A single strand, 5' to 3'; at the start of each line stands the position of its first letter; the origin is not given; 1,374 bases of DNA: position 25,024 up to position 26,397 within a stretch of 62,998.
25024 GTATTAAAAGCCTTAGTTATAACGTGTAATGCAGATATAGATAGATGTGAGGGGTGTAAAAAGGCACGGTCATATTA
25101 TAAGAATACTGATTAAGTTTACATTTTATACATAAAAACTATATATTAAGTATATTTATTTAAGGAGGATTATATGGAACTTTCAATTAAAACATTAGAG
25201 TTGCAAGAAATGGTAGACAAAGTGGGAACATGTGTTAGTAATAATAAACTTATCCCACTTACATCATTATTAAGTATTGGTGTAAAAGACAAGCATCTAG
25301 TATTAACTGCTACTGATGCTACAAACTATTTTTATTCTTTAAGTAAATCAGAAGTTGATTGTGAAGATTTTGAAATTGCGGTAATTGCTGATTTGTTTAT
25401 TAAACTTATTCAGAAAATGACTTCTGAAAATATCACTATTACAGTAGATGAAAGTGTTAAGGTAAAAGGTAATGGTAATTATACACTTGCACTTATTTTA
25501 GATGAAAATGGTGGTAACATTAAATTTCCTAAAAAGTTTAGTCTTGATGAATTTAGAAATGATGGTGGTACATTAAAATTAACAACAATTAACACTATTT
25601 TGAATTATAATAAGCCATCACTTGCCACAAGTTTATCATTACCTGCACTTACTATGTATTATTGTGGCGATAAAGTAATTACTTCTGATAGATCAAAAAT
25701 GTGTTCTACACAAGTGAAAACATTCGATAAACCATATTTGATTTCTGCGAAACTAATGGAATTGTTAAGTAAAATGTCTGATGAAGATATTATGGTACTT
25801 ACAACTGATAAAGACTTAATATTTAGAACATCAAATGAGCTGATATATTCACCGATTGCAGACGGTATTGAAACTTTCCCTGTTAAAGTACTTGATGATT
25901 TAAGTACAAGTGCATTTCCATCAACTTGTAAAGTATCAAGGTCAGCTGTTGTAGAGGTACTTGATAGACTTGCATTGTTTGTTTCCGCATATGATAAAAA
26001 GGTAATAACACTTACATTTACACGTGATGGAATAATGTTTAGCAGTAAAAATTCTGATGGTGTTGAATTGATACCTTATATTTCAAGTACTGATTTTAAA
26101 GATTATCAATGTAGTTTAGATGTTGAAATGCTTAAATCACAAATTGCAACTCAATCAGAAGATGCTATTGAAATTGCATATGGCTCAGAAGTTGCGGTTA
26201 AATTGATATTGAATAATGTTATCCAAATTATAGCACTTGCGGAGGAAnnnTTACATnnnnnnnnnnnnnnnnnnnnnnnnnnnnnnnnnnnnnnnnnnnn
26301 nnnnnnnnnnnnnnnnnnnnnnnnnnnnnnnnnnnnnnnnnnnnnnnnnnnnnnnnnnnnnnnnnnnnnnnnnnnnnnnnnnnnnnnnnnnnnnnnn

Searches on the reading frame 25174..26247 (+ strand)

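Call 41: search_protein_families(library=pfam, proteins=[window:25174-26247:+], max_evalue=0.001)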
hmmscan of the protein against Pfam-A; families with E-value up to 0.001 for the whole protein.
window:25174-26247:+ (358 aa): 1 family
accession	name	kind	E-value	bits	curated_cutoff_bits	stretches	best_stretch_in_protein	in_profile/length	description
PF00712.24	DNA_pol3_beta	-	1.1e-09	38.9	24.4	1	1-98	1-99/120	DNA polymerase III beta subunit, N-terminal domain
